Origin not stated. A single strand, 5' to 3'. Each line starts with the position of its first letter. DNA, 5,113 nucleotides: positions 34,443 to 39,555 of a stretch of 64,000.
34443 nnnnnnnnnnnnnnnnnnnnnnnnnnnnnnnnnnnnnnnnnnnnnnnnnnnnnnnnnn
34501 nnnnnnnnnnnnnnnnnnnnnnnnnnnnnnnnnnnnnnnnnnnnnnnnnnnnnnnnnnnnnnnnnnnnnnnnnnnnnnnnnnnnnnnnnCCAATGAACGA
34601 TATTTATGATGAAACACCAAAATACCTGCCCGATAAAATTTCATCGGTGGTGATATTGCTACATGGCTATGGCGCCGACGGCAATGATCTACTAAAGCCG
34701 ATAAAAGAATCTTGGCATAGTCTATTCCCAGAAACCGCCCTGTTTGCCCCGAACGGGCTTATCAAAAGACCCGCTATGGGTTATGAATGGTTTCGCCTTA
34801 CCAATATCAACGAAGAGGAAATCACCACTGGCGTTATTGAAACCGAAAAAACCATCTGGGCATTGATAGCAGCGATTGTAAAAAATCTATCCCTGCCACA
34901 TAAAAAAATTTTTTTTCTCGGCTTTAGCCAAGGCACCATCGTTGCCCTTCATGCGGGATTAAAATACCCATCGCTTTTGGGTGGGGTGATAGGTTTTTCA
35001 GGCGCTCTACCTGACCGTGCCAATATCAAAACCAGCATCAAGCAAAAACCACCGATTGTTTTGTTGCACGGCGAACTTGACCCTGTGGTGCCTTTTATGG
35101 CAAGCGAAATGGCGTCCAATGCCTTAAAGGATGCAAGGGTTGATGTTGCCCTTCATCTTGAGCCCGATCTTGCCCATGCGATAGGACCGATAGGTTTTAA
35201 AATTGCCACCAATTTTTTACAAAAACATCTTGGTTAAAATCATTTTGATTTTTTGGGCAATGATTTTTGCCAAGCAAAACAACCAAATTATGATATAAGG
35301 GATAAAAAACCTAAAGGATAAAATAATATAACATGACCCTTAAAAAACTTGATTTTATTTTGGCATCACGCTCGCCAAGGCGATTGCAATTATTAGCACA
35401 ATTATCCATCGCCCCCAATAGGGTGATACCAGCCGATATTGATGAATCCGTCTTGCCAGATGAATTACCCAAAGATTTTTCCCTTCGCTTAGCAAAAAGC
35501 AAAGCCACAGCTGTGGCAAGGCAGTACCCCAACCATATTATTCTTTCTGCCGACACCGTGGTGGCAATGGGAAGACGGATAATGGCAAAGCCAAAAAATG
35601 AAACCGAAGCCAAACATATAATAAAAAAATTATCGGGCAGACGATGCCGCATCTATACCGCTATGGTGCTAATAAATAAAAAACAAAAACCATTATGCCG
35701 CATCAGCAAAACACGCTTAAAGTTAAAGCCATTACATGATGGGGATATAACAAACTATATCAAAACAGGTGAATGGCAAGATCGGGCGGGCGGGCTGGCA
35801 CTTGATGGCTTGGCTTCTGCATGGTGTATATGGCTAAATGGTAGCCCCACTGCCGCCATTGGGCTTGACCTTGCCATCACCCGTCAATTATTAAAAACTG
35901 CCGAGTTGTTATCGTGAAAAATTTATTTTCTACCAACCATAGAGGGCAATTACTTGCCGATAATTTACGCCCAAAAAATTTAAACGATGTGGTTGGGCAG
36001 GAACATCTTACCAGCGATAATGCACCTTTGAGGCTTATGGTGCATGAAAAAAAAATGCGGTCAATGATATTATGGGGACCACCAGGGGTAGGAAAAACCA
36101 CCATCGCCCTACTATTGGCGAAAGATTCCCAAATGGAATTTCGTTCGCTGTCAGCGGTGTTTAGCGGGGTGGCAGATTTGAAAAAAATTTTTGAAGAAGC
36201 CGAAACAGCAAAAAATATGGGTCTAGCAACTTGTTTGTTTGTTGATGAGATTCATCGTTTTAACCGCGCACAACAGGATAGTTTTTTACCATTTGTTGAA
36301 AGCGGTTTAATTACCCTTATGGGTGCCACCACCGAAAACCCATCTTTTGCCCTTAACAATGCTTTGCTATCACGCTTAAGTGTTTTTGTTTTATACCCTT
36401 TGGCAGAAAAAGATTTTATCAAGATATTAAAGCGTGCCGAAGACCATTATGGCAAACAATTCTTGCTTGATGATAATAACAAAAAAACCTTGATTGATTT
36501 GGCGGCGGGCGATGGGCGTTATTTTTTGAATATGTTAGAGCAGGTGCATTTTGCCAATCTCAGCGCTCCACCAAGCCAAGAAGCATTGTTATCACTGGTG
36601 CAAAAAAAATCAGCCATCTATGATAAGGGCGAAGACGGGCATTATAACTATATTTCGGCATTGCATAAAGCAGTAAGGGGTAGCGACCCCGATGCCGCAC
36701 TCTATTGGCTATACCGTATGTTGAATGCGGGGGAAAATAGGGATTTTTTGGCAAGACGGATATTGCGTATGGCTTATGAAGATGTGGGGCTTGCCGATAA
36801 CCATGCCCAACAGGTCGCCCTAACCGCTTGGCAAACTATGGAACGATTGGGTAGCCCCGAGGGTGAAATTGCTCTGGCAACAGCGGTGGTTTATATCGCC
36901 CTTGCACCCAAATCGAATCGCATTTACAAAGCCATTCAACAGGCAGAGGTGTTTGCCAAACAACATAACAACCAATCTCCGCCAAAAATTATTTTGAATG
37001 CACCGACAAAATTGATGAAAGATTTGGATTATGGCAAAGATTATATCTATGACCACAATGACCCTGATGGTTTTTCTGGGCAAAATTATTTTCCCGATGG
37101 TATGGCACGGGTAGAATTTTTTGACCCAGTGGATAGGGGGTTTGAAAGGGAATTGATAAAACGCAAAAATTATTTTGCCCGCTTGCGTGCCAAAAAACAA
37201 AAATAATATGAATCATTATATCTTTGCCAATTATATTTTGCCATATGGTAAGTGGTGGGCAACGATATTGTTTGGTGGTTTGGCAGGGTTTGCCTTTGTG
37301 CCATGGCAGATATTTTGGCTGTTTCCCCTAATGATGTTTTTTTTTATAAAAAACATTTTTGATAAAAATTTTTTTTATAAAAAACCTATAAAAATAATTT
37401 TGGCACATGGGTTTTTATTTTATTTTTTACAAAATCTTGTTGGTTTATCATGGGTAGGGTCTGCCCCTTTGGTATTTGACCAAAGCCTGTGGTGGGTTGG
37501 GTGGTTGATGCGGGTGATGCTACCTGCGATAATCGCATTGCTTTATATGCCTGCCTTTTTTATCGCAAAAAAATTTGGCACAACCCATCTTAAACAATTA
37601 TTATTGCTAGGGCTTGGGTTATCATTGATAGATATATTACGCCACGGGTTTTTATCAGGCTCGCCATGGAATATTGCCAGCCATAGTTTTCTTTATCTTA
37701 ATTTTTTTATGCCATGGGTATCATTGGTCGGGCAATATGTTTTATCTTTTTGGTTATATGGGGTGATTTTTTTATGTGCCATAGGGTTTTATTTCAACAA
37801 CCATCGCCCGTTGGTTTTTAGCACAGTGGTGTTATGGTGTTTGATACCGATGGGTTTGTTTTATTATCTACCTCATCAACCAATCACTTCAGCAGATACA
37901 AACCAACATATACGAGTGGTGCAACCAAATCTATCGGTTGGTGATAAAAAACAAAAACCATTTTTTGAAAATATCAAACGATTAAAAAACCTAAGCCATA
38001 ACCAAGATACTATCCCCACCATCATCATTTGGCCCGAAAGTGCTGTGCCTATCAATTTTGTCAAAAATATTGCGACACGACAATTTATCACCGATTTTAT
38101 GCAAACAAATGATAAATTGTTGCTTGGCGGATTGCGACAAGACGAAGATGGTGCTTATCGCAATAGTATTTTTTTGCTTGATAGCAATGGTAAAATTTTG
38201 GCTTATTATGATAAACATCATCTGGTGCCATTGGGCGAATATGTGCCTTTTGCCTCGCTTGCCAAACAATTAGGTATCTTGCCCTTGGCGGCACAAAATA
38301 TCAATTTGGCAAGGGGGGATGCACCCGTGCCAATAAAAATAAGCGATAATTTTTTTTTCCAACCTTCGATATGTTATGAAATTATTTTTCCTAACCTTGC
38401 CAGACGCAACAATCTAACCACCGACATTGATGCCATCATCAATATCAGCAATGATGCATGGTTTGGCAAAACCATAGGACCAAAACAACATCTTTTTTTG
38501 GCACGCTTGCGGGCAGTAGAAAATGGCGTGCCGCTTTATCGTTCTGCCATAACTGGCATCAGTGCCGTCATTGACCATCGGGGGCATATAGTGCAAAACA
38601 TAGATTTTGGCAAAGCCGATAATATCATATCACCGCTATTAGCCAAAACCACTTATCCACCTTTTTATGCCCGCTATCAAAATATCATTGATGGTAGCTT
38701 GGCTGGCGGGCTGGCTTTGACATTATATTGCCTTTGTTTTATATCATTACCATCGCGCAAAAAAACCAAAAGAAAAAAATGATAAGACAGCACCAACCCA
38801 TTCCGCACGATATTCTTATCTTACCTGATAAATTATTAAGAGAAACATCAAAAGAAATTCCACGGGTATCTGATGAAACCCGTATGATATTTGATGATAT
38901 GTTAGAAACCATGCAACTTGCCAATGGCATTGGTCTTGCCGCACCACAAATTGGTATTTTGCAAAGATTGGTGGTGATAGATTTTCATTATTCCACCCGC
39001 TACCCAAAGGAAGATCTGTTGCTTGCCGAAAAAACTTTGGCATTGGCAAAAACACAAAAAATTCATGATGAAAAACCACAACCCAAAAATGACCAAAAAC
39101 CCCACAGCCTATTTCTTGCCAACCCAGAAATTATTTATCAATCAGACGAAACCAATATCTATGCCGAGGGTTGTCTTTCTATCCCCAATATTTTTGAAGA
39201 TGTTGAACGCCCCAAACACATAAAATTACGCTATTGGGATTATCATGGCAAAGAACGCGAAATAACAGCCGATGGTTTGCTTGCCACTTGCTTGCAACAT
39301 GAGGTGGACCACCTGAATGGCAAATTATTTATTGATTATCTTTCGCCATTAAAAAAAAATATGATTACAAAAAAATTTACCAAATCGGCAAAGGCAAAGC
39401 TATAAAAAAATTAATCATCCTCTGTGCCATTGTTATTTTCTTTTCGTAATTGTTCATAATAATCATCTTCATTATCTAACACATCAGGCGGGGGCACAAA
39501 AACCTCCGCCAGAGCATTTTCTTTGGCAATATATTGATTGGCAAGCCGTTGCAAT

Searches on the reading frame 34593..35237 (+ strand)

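Call 52: search_protein_families(library=pfam, proteins=[window:34593-35237:+], max_evalue=0.00001)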
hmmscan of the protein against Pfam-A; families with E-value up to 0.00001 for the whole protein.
window:34593-35237:+ (214 aa): 4 families
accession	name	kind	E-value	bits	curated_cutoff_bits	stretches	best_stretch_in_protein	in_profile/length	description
PF02230.22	Abhydrolase_2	-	8e-38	130.9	23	1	15-212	12-216/217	Phospholipase/Carboxylesterase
PF01738.24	DLH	-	2.7e-08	34.1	21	1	92-196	81-187/217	Dienelactone hydrolase family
PF12146.15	Hydrolase_4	-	2.8e-07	30.5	27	0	101-144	73-116/239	Serine aminopeptidase, S33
PF00326.27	Peptidase_S9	-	7.2e-06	26.1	22.6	0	146-198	142-190/213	Prolyl oligopeptidase family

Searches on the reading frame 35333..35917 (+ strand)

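Call 52: search_protein_families(library=pfam, proteins=[window:35333-35917:+], max_evalue=0.00001)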
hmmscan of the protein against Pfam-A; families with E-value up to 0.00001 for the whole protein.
window:35333-35917:+ (194 aa): 1 family
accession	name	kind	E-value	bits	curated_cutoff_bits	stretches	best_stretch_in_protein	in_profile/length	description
PF02545.19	Maf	-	9.9e-47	159.5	27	1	8-189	2-186/187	Maf-like protein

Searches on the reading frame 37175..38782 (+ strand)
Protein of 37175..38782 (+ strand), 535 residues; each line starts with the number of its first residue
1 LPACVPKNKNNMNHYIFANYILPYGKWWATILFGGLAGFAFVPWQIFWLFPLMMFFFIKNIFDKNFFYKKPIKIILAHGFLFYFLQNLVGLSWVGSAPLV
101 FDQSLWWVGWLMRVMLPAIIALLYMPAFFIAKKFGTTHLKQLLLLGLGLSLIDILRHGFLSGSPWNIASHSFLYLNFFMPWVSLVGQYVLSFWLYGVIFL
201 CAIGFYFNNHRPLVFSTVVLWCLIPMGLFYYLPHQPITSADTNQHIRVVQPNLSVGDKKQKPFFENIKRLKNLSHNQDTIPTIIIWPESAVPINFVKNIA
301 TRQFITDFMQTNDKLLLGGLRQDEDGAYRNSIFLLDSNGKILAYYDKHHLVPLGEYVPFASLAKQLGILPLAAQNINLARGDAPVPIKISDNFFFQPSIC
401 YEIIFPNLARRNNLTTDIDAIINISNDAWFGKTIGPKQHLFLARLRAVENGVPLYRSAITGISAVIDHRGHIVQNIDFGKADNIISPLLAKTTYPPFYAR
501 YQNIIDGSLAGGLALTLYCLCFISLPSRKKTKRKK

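Call 52: search_protein_families(library=pfam, proteins=[window:37175-38782:+], max_evalue=0.00001)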
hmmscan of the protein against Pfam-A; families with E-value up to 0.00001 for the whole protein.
window:37175-38782:+ (535 aa): 2 families
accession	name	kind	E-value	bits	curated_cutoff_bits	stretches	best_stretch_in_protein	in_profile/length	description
PF00795.27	CN_hydrolase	-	1.4e-26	93.8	23.2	1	282-479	34-237/256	Carbon-nitrogen hydrolase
PF20154.4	LNT_N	-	2.8e-11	44.3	27.1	1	34-197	2-156/159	Apolipoprotein N-acyltransferase N-terminal domain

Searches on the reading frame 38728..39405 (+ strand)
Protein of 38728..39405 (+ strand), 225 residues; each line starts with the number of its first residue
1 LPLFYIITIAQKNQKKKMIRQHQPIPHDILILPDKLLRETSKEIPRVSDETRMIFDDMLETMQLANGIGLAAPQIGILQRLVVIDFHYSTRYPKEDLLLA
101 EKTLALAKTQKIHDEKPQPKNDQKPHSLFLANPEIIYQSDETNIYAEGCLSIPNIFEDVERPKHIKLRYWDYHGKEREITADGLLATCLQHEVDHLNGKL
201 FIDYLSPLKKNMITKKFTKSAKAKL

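Call 52: search_protein_families(library=pfam, proteins=[window:38728-39405:+], max_evalue=0.00001)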
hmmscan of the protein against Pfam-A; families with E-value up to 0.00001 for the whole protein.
window:38728-39405:+ (225 aa): 1 family
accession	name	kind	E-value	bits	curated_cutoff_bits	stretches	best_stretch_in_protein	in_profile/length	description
PF01327.26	Pep_deformylase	-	1.7e-50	171.1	22.8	1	27-210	2-155/156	Polypeptide deformylase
